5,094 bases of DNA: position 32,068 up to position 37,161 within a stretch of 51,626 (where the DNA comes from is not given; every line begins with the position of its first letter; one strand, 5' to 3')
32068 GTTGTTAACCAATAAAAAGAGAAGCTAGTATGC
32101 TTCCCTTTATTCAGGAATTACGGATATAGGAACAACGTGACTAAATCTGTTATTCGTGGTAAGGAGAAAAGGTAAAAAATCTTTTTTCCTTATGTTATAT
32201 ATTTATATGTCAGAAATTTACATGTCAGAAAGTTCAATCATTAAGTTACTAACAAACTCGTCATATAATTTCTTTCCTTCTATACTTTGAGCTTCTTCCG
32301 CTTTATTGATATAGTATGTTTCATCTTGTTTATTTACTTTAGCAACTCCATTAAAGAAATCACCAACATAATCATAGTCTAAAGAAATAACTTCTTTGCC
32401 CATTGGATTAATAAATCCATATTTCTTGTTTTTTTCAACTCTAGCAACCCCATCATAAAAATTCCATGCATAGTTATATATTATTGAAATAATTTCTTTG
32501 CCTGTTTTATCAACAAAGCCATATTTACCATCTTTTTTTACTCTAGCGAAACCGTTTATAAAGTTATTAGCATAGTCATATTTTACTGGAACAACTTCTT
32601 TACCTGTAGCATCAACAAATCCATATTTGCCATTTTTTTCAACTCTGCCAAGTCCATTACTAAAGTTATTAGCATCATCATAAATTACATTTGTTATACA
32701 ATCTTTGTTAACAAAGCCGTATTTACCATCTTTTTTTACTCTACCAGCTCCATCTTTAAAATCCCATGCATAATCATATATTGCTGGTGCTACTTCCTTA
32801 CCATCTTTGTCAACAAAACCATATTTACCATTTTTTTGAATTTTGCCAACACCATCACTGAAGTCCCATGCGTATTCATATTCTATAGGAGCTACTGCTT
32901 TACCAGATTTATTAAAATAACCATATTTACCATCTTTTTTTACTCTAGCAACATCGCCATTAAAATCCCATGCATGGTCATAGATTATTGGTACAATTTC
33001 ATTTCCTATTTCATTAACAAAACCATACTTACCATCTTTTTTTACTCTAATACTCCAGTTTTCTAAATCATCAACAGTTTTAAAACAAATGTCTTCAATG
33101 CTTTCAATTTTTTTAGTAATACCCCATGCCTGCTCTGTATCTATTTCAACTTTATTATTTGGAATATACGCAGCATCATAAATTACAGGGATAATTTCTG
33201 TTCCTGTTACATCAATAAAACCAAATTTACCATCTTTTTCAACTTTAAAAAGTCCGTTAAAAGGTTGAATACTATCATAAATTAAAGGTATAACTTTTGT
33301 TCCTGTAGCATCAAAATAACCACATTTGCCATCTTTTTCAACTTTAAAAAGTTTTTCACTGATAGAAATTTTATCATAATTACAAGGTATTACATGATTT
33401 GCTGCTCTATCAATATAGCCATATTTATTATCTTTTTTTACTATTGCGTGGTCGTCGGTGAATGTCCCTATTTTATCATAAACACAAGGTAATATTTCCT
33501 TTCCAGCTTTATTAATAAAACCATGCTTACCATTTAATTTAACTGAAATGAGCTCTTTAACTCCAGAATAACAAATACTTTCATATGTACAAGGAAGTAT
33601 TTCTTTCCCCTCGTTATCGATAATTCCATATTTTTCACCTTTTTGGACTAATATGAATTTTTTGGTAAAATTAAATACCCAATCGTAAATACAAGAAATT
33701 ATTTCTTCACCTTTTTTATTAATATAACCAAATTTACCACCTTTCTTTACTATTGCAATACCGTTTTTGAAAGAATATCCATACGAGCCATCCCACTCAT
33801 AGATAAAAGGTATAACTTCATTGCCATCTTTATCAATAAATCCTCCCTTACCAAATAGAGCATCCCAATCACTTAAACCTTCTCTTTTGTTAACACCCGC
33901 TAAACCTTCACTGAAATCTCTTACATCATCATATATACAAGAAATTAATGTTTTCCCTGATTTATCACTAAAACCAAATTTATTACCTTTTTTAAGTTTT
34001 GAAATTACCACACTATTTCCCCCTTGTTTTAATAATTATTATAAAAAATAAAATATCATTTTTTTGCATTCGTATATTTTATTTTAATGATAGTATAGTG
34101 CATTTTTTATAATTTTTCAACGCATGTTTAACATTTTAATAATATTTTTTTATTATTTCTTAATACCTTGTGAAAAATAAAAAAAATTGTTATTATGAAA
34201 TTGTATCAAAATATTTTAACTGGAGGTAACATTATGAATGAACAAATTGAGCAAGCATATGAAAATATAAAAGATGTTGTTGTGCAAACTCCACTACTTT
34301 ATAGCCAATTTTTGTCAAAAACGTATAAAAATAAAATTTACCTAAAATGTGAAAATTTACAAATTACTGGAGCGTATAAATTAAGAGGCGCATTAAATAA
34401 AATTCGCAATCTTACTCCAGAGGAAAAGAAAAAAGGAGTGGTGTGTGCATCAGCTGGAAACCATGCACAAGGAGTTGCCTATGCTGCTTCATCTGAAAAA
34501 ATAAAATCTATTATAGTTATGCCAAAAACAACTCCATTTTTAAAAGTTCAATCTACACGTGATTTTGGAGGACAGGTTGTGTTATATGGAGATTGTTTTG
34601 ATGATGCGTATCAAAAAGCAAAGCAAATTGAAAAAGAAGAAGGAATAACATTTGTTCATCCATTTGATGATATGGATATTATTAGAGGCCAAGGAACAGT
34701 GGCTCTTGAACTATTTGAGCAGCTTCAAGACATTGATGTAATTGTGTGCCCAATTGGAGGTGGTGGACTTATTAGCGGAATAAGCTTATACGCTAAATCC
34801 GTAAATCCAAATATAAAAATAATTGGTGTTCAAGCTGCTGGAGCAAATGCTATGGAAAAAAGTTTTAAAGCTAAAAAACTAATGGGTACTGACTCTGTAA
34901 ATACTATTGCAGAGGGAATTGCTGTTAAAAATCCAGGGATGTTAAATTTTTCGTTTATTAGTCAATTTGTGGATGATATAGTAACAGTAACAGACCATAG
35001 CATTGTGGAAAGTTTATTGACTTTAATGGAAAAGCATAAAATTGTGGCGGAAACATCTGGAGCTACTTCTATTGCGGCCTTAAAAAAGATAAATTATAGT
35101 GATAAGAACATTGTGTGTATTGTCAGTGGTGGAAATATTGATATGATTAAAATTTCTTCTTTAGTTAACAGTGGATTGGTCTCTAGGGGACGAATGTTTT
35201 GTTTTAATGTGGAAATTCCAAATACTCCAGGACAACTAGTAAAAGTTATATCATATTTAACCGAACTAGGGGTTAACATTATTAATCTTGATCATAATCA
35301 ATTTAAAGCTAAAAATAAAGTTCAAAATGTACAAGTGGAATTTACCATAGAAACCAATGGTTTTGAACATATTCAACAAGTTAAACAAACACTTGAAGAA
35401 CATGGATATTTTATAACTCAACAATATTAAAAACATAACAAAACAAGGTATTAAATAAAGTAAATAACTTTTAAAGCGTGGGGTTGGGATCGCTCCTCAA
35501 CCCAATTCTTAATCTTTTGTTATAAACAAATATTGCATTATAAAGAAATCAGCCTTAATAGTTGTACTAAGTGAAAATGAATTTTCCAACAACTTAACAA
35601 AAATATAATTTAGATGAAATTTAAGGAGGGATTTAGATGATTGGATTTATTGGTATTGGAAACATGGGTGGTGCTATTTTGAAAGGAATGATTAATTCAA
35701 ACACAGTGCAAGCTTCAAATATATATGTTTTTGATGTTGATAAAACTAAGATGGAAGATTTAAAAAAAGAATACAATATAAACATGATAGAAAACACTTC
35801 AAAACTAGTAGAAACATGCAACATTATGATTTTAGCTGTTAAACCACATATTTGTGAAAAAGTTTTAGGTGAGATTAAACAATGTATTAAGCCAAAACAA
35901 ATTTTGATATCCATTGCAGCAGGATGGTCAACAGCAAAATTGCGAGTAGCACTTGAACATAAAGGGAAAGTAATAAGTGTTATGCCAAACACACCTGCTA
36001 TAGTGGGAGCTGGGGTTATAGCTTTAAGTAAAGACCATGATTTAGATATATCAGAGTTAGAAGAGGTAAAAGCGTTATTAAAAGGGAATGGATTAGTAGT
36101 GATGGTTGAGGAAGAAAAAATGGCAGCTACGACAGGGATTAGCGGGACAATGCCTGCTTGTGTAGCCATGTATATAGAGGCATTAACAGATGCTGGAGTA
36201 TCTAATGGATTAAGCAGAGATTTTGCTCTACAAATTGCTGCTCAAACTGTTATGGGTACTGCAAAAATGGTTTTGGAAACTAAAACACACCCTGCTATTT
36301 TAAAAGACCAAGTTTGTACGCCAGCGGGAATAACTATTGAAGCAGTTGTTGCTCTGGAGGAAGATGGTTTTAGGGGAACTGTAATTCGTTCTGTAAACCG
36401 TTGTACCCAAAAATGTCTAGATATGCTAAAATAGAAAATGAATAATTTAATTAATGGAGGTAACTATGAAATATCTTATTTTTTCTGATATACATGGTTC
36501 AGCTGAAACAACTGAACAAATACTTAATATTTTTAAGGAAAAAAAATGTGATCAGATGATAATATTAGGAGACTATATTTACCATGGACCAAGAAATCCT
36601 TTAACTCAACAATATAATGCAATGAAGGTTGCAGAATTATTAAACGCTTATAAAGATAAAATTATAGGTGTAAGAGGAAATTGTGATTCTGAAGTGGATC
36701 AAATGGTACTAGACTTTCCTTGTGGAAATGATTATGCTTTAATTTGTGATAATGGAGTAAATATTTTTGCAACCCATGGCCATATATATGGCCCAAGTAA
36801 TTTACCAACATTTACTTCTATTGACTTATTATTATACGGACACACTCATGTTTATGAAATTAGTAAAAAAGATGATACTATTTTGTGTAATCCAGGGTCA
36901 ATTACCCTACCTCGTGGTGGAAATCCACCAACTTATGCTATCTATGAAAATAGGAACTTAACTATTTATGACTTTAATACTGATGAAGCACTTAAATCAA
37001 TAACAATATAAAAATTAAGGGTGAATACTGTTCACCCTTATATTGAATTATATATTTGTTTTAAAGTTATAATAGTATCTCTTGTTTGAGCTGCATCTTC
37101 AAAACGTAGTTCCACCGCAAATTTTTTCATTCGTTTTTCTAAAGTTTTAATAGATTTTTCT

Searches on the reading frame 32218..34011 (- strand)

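Call 32: search_protein_families(library=pfam, proteins=[window:32218-34011:-], max_evalue=0.001)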
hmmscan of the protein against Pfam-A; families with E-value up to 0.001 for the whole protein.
window:32218-34011:- (597 aa): 2 families
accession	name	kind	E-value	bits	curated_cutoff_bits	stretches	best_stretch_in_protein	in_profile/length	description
PF14903.11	WG_beta_rep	-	8.1e-137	445.2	25.6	14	463-497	1-35/35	WG containing repeat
PF02772.21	S-AdoMet_synt_M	-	0.00019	22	29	0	463-513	11-61/120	S-adenosylmethionine synthetase, central domain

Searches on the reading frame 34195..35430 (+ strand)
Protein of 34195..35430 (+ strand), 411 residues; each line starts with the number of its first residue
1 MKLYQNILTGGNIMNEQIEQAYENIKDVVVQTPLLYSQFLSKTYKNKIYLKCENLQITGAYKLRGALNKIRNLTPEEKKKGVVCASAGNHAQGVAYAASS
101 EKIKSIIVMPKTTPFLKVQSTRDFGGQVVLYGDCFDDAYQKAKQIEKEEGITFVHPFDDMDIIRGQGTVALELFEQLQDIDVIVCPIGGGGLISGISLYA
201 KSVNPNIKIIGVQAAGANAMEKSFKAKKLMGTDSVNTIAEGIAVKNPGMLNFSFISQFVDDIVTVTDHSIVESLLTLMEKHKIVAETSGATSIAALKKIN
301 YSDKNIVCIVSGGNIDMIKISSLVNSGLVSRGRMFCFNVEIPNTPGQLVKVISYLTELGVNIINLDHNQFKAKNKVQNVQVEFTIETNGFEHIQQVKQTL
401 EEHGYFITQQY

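Call 32: search_protein_families(library=pfam, proteins=[window:34195-35430:+], max_evalue=0.001)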
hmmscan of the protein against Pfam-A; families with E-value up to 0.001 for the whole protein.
window:34195-35430:+ (411 aa): 2 families
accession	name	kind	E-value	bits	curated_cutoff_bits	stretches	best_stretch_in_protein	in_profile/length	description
PF00291.31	PALP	-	1.7e-86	290.6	35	1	27-312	3-295/295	Pyridoxal-phosphate dependent enzyme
PF01842.31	ACT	-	7.9e-05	22.8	27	1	338-402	4-63/66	ACT domain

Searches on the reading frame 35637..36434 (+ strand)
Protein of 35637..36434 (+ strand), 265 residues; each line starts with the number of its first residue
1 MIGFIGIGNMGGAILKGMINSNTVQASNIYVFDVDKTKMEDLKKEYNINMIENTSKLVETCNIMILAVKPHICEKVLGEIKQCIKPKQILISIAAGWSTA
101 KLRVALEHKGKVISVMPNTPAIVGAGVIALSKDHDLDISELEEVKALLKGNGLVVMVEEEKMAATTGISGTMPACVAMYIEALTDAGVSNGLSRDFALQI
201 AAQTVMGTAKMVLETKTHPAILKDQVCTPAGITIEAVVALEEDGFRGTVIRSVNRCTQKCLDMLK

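Call 75: search_protein_families(library=pfam, proteins=[window:35637-36434:+], max_evalue=0.0001)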
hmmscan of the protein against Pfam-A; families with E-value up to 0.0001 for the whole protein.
window:35637-36434:+ (265 aa): 3 families
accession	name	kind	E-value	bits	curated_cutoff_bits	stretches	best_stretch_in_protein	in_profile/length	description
PF14748.11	P5CR_dimer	-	2.1e-35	121.6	25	1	159-260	1-102/105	Pyrroline-5-carboxylate reductase dimerisation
PF03807.23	F420_oxidored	-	1.1e-18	68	21.6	1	2-96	2-94/94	NADP oxidoreductase coenzyme F420-dependent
PF03446.21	NAD_binding_2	-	2.1e-09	38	21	1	2-109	2-108/161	NAD binding domain of 6-phosphogluconate dehydrogenase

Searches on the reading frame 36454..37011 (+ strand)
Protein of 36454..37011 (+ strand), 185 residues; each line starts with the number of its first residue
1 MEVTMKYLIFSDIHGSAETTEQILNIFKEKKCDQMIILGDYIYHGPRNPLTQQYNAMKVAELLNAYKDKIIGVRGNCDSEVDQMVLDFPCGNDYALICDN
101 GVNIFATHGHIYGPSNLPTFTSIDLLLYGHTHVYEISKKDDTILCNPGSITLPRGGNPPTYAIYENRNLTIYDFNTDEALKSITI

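Call 75: search_protein_families(library=pfam, proteins=[window:36454-37011:+], max_evalue=0.0001)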
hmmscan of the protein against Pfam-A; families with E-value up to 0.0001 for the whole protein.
window:36454-37011:+ (185 aa): 2 families
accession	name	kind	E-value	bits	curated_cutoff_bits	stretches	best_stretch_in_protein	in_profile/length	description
PF12850.12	Metallophos_2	-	8.2e-26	91.3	27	1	5-165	1-150/154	Calcineurin-like phosphoesterase superfamily domain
PF00149.33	Metallophos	-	1e-15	59.1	21.5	1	5-129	1-186/191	Calcineurin-like phosphoesterase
